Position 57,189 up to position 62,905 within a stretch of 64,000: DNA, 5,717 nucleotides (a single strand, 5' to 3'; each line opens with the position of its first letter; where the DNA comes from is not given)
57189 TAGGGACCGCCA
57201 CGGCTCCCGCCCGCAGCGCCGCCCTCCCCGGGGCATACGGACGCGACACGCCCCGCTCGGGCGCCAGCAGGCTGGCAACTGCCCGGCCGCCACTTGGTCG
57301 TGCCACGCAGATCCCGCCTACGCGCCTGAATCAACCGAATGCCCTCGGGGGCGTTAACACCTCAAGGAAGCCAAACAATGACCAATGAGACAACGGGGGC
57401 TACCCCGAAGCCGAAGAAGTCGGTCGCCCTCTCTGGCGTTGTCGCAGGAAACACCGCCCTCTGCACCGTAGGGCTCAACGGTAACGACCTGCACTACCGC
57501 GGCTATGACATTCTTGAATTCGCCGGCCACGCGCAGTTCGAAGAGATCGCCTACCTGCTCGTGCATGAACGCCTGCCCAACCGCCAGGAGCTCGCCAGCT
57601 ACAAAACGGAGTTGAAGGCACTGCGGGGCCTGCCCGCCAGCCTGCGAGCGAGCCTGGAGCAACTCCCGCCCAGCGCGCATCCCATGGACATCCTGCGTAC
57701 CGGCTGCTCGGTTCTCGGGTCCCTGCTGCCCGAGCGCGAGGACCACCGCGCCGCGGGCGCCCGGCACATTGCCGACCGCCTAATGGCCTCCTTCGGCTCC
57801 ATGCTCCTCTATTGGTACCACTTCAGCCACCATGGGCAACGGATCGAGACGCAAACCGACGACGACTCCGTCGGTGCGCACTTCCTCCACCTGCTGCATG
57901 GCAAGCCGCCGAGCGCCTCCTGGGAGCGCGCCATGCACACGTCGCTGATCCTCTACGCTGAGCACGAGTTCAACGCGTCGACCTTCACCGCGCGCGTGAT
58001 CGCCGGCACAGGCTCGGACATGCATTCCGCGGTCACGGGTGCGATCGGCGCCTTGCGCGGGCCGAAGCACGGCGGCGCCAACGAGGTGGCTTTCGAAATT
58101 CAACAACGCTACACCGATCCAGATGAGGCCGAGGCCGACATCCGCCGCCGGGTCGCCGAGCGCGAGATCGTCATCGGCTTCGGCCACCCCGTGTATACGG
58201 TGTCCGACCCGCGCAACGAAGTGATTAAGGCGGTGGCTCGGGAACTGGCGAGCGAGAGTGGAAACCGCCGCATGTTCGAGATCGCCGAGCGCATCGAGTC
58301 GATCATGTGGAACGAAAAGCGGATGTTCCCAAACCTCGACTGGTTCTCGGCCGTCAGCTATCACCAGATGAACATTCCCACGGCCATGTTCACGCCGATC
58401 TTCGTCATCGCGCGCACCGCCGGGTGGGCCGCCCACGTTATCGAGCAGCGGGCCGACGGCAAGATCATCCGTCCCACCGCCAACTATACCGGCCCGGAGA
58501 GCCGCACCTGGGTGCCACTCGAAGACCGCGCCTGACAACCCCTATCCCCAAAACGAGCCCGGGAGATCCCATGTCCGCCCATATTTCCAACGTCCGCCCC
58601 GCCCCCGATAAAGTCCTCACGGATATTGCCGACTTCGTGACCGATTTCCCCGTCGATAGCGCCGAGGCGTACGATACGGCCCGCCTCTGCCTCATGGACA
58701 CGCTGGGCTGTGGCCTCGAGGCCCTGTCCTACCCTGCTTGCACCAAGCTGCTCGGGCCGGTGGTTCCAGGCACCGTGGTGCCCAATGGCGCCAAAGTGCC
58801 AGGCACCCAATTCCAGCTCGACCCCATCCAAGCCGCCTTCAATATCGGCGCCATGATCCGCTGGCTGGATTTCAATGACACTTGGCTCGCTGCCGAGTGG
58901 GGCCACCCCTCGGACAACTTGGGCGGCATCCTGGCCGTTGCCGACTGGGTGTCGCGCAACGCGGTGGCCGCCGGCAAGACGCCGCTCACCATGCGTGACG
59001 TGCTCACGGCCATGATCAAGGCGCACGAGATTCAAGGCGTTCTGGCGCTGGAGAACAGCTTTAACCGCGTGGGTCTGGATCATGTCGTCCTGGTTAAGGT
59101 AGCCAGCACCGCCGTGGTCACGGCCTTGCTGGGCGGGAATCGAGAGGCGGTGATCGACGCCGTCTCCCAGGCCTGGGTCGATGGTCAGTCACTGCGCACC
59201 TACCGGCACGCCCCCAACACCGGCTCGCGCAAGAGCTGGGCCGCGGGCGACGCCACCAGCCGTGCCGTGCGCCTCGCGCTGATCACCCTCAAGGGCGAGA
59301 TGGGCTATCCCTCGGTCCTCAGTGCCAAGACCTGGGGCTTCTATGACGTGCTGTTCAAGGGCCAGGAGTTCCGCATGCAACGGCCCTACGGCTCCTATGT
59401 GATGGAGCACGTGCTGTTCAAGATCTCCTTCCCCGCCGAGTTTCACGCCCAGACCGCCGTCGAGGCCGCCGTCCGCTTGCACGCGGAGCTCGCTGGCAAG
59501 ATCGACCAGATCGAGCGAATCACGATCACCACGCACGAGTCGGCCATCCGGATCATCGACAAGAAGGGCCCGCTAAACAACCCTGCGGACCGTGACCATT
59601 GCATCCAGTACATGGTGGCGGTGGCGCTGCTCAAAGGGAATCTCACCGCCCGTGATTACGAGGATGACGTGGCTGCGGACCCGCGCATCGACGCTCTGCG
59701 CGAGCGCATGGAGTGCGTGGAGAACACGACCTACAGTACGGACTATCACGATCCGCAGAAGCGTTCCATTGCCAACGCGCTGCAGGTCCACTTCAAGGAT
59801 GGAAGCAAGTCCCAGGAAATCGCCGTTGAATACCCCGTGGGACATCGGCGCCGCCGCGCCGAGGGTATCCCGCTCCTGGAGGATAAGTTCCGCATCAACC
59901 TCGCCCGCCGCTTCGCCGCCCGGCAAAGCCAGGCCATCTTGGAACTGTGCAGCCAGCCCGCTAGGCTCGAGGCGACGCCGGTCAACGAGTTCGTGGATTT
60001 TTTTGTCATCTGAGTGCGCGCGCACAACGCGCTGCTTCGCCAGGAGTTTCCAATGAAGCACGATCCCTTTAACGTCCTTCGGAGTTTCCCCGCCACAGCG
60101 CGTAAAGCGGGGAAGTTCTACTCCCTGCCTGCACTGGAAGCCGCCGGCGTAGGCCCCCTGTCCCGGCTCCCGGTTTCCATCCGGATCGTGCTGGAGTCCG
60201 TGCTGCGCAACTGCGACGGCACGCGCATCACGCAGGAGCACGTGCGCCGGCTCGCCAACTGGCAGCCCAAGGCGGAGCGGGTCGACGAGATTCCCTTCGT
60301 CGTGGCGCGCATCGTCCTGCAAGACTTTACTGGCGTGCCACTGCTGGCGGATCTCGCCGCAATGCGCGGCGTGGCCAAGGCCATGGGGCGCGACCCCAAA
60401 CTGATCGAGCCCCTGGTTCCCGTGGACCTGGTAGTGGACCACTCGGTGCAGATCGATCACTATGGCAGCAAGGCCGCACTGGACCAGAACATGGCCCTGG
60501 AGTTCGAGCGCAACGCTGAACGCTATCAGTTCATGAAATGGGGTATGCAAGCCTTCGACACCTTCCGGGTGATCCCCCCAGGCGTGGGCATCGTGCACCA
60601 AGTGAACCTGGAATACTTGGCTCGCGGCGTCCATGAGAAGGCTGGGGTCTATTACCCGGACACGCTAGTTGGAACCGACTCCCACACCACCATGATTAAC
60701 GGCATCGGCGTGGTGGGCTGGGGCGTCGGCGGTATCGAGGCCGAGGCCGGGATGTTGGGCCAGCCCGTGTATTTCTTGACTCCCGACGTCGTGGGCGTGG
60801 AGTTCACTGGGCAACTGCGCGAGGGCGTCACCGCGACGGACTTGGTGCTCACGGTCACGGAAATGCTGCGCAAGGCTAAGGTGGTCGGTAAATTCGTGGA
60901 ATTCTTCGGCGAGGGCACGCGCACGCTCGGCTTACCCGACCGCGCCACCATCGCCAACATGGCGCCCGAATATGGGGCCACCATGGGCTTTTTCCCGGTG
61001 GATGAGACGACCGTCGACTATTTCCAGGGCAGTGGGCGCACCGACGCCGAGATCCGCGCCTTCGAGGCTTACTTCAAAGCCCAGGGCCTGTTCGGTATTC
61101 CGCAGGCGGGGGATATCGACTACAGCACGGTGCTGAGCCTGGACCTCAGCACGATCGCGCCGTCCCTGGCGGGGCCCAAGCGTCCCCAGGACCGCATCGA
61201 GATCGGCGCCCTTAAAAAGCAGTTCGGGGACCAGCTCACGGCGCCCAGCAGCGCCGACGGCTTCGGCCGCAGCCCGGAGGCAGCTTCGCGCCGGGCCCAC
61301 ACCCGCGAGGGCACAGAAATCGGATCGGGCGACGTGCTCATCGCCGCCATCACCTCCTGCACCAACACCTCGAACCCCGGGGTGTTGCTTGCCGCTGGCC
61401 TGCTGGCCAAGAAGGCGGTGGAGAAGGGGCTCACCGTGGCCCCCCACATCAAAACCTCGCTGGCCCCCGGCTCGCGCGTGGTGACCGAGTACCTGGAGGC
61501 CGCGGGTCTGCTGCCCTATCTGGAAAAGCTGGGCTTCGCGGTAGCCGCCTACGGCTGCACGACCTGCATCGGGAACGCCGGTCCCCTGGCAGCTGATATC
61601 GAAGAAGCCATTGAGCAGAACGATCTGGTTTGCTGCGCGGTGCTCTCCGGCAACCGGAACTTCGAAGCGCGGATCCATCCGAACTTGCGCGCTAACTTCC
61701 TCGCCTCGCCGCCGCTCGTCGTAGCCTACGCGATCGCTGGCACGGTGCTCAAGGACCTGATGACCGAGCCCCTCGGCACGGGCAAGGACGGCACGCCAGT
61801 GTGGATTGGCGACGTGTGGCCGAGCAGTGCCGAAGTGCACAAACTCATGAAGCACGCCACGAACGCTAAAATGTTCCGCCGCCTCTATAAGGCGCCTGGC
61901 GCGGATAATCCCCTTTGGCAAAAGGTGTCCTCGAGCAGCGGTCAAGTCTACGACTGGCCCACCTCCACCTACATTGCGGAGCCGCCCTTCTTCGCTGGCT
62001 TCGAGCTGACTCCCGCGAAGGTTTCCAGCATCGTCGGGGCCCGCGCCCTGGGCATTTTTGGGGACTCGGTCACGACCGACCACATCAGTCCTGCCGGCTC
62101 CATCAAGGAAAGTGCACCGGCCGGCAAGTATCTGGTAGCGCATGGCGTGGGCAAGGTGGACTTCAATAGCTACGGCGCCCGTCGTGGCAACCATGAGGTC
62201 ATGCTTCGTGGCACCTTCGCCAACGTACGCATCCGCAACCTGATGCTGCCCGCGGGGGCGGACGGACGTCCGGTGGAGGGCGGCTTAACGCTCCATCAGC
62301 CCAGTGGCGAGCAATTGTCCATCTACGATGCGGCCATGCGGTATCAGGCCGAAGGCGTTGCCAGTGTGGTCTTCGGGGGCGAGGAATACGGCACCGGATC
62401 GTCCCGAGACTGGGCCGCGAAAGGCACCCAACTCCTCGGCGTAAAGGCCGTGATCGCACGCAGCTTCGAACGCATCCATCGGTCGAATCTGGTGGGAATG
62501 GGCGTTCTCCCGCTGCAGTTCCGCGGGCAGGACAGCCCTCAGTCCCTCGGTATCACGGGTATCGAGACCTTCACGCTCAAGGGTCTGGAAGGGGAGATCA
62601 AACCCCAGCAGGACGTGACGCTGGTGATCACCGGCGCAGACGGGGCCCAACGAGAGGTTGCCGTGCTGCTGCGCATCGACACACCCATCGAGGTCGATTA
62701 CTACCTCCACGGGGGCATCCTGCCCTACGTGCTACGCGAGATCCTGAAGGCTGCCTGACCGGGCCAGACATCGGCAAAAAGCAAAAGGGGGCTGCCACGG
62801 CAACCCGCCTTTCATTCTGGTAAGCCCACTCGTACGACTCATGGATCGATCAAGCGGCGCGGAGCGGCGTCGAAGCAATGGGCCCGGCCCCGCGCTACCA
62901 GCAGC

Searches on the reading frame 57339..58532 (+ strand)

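Call 66: search_protein_families(library=pfam, proteins=[window:57339-58532:+], max_evalue=0.00001)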
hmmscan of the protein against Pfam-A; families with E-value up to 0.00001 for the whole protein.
window:57339-58532:+ (398 aa): 1 family
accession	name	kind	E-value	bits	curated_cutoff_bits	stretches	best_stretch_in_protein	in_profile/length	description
PF00285.26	Citrate_synt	-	7.3e-122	407.3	27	1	31-380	2-357/357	Citrate synthase, C-terminal domain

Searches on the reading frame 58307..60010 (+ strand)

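Call 66: search_protein_families(library=pfam, proteins=[window:58307-60010:+], max_evalue=0.00001)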
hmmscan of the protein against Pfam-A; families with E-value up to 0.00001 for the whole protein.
window:58307-60010:+ (568 aa): 2 families
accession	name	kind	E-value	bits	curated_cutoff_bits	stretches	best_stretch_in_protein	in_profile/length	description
PF03972.19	MmgE_PrpD_N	-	6.5e-97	324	32.1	1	106-357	2-243/244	MmgE/PrpD N-terminal domain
PF19305.4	MmgE_PrpD_C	-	6.8e-62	208.8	32.1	1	375-548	1-170/173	MmgE/PrpD C-terminal domain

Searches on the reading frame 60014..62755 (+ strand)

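Call 66: search_protein_families(library=pfam, proteins=[window:60014-62755:+], max_evalue=0.00001)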
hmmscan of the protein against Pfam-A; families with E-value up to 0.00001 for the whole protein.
window:60014-62755:+ (914 aa): 2 families
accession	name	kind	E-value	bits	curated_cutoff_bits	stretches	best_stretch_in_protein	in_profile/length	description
PF00330.25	Aconitase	-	2.4e-163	544.9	28.7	1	88-576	9-463/463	Aconitase family (aconitate hydratase)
PF00694.25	Aconitase_C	-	9.2e-38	130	22.8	1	705-837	3-129/131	Aconitase C-terminal domain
